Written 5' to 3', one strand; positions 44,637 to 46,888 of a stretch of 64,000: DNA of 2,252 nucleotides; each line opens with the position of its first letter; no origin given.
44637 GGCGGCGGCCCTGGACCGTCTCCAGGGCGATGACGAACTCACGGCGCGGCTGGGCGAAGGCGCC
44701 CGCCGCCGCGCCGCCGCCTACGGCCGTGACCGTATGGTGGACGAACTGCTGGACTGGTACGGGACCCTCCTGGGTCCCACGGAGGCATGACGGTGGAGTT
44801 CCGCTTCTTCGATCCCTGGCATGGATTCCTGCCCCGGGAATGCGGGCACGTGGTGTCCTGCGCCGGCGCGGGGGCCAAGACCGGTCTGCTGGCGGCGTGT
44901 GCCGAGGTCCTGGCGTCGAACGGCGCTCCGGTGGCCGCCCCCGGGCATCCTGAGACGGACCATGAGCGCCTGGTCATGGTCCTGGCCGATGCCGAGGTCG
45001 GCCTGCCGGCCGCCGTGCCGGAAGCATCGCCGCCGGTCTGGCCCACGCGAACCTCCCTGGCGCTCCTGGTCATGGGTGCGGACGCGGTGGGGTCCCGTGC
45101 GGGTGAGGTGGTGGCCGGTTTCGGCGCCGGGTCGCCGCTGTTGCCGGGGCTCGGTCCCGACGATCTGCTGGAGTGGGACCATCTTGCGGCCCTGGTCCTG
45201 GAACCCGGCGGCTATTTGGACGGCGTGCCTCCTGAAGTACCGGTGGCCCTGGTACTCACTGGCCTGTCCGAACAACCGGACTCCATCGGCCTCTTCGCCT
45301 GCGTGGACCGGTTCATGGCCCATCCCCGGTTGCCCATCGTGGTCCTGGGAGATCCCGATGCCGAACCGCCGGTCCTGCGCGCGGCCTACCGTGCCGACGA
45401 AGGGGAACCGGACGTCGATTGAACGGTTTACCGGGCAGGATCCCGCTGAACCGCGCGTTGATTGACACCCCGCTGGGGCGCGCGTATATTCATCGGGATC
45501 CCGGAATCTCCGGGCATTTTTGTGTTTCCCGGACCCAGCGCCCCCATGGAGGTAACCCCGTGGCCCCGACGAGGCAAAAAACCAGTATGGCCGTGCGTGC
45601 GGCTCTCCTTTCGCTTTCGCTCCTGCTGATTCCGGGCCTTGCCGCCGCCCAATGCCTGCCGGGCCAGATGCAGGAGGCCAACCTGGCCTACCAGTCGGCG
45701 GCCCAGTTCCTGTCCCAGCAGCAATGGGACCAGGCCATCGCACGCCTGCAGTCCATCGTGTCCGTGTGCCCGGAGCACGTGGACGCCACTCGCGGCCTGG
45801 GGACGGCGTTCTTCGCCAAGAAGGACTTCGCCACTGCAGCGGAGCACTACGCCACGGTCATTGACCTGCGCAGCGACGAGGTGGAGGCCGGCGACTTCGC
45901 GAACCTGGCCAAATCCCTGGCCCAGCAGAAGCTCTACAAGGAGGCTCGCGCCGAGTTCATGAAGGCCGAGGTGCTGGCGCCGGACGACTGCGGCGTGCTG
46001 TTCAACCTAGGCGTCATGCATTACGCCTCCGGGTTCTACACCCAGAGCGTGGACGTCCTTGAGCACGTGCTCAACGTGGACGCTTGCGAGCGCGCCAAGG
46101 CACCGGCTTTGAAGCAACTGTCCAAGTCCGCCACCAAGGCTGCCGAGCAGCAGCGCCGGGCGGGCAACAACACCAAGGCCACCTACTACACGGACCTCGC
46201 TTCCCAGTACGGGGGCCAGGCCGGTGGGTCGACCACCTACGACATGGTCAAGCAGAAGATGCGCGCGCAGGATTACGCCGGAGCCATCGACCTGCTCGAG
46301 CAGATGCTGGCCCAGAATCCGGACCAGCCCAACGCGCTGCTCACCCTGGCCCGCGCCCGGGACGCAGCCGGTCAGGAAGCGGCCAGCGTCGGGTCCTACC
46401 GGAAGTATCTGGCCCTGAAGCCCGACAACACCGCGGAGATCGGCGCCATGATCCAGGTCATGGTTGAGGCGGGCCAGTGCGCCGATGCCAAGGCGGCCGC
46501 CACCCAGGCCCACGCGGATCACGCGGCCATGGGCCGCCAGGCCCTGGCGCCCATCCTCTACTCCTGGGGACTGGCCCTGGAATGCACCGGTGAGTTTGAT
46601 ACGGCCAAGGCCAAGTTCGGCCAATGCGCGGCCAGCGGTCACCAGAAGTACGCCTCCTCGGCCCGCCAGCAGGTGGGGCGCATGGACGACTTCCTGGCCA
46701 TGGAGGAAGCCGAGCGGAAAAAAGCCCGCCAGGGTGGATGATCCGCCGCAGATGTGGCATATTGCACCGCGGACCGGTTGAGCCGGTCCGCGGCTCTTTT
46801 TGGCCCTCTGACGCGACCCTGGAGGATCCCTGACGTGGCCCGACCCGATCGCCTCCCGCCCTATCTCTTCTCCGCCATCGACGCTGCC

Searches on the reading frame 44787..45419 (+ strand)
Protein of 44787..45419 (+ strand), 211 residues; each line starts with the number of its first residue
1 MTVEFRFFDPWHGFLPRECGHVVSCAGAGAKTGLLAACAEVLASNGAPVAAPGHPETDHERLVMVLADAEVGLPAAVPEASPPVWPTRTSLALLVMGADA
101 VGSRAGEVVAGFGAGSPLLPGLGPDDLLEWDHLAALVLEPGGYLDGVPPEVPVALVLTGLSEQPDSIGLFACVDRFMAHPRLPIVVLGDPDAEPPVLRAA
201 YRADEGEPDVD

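Call 60: search_protein_families(library=pfam, proteins=[window:44787-45419:+], max_evalue=0.001)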
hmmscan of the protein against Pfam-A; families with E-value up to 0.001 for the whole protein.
window:44787-45419:+ (211 aa): 1 family
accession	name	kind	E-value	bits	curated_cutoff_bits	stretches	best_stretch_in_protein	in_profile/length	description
PF19842.5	YqeC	-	1.2e-05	26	27.6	0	59-107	90-139/145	YqeC protein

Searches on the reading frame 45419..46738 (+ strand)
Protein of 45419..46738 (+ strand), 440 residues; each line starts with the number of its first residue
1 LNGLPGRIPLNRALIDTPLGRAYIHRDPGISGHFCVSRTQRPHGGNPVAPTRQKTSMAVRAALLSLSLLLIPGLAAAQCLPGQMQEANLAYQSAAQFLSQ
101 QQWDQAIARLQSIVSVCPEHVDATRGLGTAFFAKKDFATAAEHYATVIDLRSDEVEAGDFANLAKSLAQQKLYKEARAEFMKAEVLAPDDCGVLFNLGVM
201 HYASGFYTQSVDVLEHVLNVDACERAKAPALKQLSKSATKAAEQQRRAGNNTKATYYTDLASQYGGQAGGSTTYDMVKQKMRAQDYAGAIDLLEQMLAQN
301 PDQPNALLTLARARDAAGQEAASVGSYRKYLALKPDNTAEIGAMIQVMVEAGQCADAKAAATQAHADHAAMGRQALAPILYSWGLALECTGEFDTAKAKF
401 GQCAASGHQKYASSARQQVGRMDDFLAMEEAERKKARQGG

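Call 60: search_protein_families(library=pfam, proteins=[window:45419-46738:+], max_evalue=0.001)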
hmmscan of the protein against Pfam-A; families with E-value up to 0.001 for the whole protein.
window:45419-46738:+ (440 aa): 15 families
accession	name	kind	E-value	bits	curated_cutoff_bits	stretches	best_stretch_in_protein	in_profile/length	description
PF07719.23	TPR_2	-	1.1e-16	60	27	0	161-190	5-34/34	Tetratricopeptide repeat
PF14559.12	TPR_19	-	2.5e-14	53.8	25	1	281-319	2-40/68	Tetratricopeptide repeat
PF13432.12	TPR_16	-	2.8e-14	53.7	32.7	2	97-152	7-62/65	Tetratricopeptide repeat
PF13414.12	TPR_11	-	2.1e-12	47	26.8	0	167-205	4-42/42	TPR repeat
PF13371.12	TPR_9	-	2.7e-12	47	35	0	281-337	6-62/73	Tetratricopeptide repeat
PF13428.12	TPR_14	-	4.2e-12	45.9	23.5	1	274-313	5-44/44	Tetratricopeptide repeat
PF25064.1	ARM_TT21_5th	-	4.6e-08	33.8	27.8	0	323-404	20-99/117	TT21 fifth ARM repeats domain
PF00515.34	TPR_1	-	2.1e-07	30.9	27.8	0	126-152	6-32/34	Tetratricopeptide repeat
PF13424.12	TPR_12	-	2.7e-07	31.1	30.1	1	87-151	3-75/77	Tetratricopeptide repeat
PF13174.12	TPR_6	-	3e-06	27.9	26.3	0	92-119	5-32/33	Tetratricopeptide repeat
PF13181.12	TPR_8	-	1.5e-05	25.2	25.7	0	162-189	6-33/34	Tetratricopeptide repeat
PF24575.1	TPR_Slam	-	0.00012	22.9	35.2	0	281-313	58-90/104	Surface lipoprotein assembly modifier, N-terminal TPR repeats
PF13176.12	TPR_7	-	0.00018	21.8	27.9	0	282-305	11-34/36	Tetratricopeptide repeat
PF13374.12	TPR_10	-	0.00024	21.5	27.5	0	196-219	7-30/42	Tetratricopeptide repeat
PF25063.1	ARM_TT21_C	-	0.00068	20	35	0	252-305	146-199/209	Tetratricopeptide repeat protein 21 C-terminal ARM domain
